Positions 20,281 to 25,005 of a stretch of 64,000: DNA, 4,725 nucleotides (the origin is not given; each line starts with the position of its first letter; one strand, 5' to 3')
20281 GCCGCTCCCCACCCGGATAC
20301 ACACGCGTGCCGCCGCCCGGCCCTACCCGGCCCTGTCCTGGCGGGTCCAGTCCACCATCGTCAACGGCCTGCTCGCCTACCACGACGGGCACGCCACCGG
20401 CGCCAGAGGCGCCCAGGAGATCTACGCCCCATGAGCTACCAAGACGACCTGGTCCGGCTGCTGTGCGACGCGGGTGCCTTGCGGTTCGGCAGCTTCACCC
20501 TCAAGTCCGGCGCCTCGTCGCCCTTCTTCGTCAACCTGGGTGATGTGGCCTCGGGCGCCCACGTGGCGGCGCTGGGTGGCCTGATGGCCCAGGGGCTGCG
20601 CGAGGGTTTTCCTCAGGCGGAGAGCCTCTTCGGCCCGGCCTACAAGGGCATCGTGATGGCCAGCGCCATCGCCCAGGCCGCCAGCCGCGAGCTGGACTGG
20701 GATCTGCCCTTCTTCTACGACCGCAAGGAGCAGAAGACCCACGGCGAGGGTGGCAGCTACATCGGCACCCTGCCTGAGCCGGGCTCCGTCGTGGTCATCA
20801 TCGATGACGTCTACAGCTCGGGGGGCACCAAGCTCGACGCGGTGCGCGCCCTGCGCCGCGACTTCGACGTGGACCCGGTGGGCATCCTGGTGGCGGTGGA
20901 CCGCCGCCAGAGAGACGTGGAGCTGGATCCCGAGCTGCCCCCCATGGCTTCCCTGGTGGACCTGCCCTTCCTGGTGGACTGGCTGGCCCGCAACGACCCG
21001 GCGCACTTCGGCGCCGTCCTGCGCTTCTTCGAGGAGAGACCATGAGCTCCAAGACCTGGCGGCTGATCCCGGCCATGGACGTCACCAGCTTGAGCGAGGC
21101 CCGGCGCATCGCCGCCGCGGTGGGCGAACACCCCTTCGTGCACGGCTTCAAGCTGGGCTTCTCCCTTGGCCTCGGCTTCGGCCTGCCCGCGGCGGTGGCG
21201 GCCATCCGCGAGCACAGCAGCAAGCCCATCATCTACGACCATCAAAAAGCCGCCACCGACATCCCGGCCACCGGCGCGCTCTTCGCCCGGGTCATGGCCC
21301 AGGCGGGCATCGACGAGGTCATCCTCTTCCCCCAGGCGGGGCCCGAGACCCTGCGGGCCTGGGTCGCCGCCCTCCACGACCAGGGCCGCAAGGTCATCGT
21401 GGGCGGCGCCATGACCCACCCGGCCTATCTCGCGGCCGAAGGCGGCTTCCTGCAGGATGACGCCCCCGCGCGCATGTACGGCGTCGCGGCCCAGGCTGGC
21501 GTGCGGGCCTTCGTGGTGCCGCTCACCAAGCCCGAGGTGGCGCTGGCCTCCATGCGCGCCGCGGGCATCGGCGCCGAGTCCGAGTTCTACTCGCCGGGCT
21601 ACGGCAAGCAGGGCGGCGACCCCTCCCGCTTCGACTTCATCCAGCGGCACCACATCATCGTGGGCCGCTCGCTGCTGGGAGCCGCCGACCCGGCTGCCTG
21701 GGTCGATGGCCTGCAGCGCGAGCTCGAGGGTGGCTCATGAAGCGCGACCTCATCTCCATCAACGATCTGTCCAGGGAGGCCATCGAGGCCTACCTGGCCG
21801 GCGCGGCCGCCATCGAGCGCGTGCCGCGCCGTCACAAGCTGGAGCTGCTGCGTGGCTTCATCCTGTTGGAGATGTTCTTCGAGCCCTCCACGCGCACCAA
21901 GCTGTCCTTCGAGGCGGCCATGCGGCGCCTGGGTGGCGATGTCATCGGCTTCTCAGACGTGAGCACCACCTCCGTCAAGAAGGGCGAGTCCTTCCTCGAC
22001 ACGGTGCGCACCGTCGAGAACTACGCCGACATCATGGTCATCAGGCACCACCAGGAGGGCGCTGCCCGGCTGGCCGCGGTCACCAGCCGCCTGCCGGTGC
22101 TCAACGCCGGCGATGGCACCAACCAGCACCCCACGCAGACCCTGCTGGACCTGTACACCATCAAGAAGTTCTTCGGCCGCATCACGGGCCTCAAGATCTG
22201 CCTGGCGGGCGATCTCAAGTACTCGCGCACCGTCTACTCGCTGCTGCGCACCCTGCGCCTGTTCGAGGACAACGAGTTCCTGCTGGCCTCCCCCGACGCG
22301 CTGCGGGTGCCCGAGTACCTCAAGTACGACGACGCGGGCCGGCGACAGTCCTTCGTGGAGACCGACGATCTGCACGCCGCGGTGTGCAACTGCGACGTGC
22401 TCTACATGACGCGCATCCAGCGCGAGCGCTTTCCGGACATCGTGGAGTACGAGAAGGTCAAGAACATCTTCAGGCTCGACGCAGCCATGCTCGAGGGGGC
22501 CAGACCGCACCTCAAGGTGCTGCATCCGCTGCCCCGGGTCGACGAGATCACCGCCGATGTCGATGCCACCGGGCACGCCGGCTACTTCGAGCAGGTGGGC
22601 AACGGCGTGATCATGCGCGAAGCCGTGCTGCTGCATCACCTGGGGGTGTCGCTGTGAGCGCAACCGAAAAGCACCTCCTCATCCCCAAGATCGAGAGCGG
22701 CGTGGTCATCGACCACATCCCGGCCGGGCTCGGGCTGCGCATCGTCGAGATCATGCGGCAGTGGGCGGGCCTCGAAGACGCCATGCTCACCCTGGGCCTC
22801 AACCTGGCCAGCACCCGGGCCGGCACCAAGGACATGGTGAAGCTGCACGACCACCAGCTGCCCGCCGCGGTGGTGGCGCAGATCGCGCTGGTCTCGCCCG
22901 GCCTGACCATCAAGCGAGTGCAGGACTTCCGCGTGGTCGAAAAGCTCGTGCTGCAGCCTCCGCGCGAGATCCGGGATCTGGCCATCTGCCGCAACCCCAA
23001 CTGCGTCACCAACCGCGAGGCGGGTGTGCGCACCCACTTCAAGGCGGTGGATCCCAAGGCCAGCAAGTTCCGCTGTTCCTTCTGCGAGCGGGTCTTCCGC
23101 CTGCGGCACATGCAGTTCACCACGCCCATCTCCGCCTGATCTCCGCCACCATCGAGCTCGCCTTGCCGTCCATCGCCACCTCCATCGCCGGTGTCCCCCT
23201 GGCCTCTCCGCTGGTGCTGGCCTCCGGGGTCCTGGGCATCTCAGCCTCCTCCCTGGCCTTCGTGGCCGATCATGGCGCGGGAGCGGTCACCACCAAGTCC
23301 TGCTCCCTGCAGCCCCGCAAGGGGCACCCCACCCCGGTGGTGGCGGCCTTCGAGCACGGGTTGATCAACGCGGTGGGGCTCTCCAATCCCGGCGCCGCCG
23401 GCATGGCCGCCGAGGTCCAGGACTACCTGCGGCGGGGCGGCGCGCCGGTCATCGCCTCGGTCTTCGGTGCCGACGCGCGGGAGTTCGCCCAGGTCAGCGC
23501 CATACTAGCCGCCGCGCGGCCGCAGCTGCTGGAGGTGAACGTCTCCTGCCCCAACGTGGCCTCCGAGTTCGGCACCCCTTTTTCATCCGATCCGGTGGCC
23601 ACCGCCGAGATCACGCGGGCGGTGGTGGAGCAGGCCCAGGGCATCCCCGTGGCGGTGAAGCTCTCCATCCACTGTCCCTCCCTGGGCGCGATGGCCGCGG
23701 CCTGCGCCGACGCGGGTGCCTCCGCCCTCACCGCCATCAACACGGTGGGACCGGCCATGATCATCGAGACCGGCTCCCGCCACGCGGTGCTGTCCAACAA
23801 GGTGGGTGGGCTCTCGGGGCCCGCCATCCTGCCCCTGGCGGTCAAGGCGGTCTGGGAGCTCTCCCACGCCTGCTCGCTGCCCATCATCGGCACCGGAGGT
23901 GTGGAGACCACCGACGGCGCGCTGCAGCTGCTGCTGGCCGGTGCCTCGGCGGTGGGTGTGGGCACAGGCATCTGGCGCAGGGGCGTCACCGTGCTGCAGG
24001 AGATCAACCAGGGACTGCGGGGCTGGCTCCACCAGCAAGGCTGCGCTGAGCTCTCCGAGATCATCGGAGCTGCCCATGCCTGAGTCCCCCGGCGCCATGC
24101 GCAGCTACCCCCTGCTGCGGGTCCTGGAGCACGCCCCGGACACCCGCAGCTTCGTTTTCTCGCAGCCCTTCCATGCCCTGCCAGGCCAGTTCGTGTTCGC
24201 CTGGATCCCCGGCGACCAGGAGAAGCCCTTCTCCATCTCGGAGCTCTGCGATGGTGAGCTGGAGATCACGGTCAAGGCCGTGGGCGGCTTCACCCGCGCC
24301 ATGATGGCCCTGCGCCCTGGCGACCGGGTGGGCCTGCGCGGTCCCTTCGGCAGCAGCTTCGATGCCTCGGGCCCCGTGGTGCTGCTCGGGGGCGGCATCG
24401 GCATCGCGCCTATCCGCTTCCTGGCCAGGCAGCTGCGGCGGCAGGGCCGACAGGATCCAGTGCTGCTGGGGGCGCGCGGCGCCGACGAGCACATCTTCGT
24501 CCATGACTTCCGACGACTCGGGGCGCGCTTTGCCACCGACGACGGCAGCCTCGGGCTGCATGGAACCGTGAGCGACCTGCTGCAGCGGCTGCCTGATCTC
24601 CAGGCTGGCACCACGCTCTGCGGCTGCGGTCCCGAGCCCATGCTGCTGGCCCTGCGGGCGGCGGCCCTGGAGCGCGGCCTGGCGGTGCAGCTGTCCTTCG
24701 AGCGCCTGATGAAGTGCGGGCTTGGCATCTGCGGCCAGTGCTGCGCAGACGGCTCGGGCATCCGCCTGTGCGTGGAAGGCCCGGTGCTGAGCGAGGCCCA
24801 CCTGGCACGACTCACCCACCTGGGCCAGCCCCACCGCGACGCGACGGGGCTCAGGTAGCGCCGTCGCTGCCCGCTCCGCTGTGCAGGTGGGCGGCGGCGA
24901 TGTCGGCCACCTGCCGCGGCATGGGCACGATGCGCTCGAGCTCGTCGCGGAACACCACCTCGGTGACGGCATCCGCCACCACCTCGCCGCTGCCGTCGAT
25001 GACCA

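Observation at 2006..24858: Nineteen purine, GMP/AMP-branch and pyrimidine biosynthesis genes in one translationally coupled block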

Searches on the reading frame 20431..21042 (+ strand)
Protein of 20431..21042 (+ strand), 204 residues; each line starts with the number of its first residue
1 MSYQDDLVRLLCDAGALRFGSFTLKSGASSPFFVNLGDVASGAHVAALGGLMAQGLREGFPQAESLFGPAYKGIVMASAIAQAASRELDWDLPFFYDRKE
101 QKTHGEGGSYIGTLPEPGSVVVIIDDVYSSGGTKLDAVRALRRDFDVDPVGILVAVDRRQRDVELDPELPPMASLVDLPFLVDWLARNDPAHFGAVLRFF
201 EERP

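Call 8: search_protein_families(library=pfam, proteins=[window:20431-21042:+])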
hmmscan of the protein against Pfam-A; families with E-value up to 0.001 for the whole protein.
window:20431-21042:+ (204 aa): 1 family
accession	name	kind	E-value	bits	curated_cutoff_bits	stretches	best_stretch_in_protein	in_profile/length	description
PF00156.33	Pribosyltran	-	8.3e-11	41.9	26.3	1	47-164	14-132/158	Phosphoribosyl transferase domain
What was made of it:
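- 20431..21045 (+): pyrE, orotate phosphoribosyltransferase. Pfam Pribosyltran (call 8).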

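Call 35: search_protein_families(library=ncbifam, proteins=[window:20431-21042:+], max_evalue=0.00001)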
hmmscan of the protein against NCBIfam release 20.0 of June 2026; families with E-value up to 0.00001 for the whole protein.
window:20431-21042:+ (204 aa): 6 families
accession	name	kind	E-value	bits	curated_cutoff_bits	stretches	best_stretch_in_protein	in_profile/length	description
TIGR00336.1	pyrE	equivalog_domain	3.1e-31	108.5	106.8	1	10-161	2-150/173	orotate phosphoribosyltransferase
NF010382.0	PRK13809.1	equivalog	1.7e-15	56.9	208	1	4-166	10-166/210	orotate phosphoribosyltransferase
TIGR01367.1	pyrE_Therm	equivalog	4.7e-15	55.7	150.25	1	9-180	4-164/187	orotate phosphoribosyltransferase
NF001729.0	PRK00455.1-3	equivalog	4.3e-08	32.8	245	1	8-143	17-151/231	orotate phosphoribosyltransferase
NF002620.0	PRK02277.1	subfamily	6.6e-08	32.5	115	1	40-160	63-182/201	orotate phosphoribosyltransferase-like protein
NF004034.0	PRK05500.1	equivalog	1.8e-07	30.2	656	1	4-142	287-417/478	bifunctional orotidine-5'-phosphate decarboxylase/orotate phosphoribosyltransferase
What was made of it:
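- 20431..21045 (+): TIGR00336 scores 108.5 bits, above its cut-off (call 35).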

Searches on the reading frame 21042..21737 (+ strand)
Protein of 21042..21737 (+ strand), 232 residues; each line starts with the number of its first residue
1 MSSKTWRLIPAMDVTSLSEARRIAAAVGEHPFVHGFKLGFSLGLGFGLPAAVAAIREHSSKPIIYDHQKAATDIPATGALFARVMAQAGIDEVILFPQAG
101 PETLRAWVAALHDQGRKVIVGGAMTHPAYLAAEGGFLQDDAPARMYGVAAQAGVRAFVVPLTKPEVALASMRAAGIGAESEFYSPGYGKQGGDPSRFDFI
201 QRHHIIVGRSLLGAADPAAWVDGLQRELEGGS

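Call 8: search_protein_families(library=pfam, proteins=[window:21042-21737:+])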
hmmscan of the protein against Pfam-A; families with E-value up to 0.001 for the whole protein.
window:21042-21737:+ (232 aa): 1 family
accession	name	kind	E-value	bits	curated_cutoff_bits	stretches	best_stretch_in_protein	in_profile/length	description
PF00215.30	OMPdecase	-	1.8e-16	61.2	27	1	7-219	2-216/221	Orotidine 5'-phosphate decarboxylase / HUMPS family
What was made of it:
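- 21042..21740 (+): pyrF, OMP decarboxylase. Pfam OMPdecase 1.8e-16 (call 8).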

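Call 35: search_protein_families(library=ncbifam, proteins=[window:21042-21737:+], max_evalue=0.00001)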
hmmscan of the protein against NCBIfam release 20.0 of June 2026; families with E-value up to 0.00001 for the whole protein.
window:21042-21737:+ (232 aa): 3 families
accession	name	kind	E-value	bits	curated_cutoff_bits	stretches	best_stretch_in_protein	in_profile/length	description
NF010386.0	PRK13813.1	equivalog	9e-22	77.7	208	1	5-228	4-213/216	orotidine 5'-phosphate decarboxylase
TIGR01740.1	pyrF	equivalog_domain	2.8e-11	43.5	92.3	1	8-219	1-210/216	orotidine-5'-phosphate decarboxylase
NF001273.0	PRK00230.1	equivalog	5e-07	29.3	193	0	6-119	5-112/233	orotidine-5'-phosphate decarboxylase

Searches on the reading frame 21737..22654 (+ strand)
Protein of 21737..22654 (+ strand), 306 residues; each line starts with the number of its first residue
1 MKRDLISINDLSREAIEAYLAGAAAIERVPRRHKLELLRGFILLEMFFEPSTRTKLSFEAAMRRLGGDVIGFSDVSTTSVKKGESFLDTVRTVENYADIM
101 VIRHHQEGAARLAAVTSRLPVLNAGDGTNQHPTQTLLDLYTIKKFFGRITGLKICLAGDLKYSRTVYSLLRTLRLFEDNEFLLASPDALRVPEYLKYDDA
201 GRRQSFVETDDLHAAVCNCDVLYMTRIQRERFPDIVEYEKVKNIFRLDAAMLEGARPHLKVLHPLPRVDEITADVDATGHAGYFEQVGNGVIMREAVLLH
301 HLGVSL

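Call 8: search_protein_families(library=pfam, proteins=[window:21737-22654:+])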
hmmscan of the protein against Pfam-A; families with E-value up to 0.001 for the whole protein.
window:21737-22654:+ (306 aa): 2 families
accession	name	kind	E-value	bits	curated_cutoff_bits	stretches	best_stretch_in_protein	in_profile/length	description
PF02729.26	OTCace_N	-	4.3e-45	153.9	29.9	1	3-143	1-147/148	Aspartate/ornithine carbamoyltransferase, carbamoyl-P binding domain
PF00185.30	OTCace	-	2.9e-26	92.8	29.4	1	151-299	2-155/157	Aspartate/ornithine carbamoyltransferase, Asp/Orn binding domain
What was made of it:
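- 21737..22657 (+): pyrB, aspartate carbamoyltransferase catalytic chain. Pfam OTCace_N plus OTCace (call 8).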

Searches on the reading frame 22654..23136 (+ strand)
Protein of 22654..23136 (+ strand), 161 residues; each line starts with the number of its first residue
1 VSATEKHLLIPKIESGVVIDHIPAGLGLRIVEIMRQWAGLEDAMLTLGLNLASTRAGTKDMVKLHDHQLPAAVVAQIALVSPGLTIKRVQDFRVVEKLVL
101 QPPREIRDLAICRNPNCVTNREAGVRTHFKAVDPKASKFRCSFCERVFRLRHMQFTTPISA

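Call 8: search_protein_families(library=pfam, proteins=[window:22654-23136:+])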
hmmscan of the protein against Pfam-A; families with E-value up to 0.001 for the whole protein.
window:22654-23136:+ (161 aa): 2 families
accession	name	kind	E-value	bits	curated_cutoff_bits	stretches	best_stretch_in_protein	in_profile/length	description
PF01948.23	PyrI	-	7.3e-21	74.6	25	1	9-100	2-92/93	Aspartate carbamoyltransferase regulatory chain, allosteric domain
PF02748.20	PyrI_C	-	4.3e-13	49.3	23.4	1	105-150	1-45/48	Aspartate carbamoyltransferase regulatory chain, metal binding domain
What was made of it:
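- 22654..23139 (+): pyrI, aspartate carbamoyltransferase regulatory chain (GTG start). Pfam PyrI plus PyrI_C (call 8).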

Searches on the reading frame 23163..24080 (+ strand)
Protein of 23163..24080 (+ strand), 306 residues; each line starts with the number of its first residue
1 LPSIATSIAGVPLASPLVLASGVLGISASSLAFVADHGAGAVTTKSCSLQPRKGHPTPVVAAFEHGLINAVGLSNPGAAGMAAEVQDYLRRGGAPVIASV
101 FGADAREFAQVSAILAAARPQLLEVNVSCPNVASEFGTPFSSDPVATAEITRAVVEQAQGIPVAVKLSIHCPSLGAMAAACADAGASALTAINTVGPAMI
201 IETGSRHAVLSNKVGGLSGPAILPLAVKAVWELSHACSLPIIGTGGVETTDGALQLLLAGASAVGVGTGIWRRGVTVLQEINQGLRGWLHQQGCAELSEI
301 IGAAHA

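Call 8: search_protein_families(library=pfam, proteins=[window:23163-24080:+])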
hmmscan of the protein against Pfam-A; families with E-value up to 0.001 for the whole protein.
window:23163-24080:+ (306 aa): 2 families
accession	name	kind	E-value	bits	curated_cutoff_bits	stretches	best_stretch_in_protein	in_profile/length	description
PF01180.27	DHO_dh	-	9.4e-58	196.1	27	1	4-286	2-288/291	Dihydroorotate dehydrogenase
PF01207.24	Dus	-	0.00033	20.3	20.4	0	94-190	54-156/311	Dihydrouridine synthase (Dus)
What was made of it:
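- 23163..24083 (+): pyrD, dihydroorotate dehydrogenase catalytic subunit. The start is uncertain: TTG at 23163, or CTG at 23136. Pfam DHO_dh 9.4e-58 (call 8).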

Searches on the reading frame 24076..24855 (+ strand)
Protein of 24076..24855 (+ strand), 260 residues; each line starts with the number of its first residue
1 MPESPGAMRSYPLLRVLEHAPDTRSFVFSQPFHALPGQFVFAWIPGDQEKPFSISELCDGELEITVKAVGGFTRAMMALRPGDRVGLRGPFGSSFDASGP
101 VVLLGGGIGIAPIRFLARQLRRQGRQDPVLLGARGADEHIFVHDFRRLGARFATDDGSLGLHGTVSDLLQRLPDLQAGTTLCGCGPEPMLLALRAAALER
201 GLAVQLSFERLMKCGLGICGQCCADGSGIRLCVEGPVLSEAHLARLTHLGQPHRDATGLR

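Call 35: search_protein_families(library=ncbifam, proteins=[window:24076-24855:+], max_evalue=0.00001)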
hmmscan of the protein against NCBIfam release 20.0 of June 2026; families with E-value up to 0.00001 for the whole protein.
window:24076-24855:+ (260 aa): 16 families
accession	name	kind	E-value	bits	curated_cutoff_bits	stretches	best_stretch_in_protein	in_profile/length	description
NF000796.0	PRK00054.1-1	equivalog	6.4e-69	232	224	1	13-259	8-250/254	dihydroorotate dehydrogenase electron transfer subunit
NF000799.0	PRK00054.1-4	equivalog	2.7e-26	92.2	314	1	36-239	35-252/258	dihydroorotate dehydrogenase electron transfer subunit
NF000798.0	PRK00054.1-3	equivalog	3.1e-25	89.2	219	1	31-240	28-239/244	dihydroorotate dehydrogenase electron transfer subunit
NF004862.0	PRK06222.1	subfamily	1.8e-24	86.7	220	1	33-238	27-243/281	sulfide/dihydroorotate dehydrogenase-like FAD/NAD-binding protein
NF009414.0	PRK12778.1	equivalog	2.3e-23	82.4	1103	1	34-238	28-243/752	bifunctional dihydroorotate dehydrogenase B NAD binding subunit/NADPH-dependent glutamate synthase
TIGR02911.1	sulfite_red_B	equivalog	7e-23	81.1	288.6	1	12-240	9-253/261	anaerobic sulfite reductase subunit AsrB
NF006220.0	PRK08345.1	subfamily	2.4e-21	76.3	395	1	31-116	40-131/294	cytochrome-c3 hydrogenase subunit gamma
NF000797.0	PRK00054.1-2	equivalog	1.2e-18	67.3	270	1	37-239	45-261/267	dihydroorotate dehydrogenase electron transfer subunit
NF009413.0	PRK12775.1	equivalog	5.8e-18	64.1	1895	1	34-238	28-243/1006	putative trifunctional 2-polyprenylphenol hydroxylase/glutamate synthase subunit beta/ferritin domain-containing protein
NF040830.1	sulfhyd_ShyC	equivalog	7.1e-17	61.5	600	1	31-129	36-139/288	NAD(P)-dependent hydrogenase/sulfhydrogenase 2 subunit gamma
NF040835.1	sulfhyd_HydG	equivalog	1.6e-16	60.5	650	1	34-115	50-137/292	NADPH-dependent hydrogenase/sulfhydrogenase 1 subunit gamma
NF040810.1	BenC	equivalog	1.6e-10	40.7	430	1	31-170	131-288/333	benzoate 1,2-dioxygenase electron transfer component BenC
NF045803.1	MethMoxFADbindMmoC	equivalog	8.7e-10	37.9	500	1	33-207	139-335/343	aromatic/alkene monooxygenase hydroxylase FAD-binding subunit MmoC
TIGR01941.1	nqrF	equivalog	3.9e-09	35.9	295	1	73-152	243-327/405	NADH:ubiquinone reductase (Na(+)-transporting) subunit F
NF009415.0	PRK12779.1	equivalog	1.7e-07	29.5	1519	1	58-238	704-913/944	putative bifunctional glutamate synthase subunit beta/2-polyprenylphenol hydroxylase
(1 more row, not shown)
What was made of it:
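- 24076..24858 (+): pyrK, dihydroorotate dehydrogenase electron-transfer subunit. NF000796 scores 232 bits, above its cut-off (call 35).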
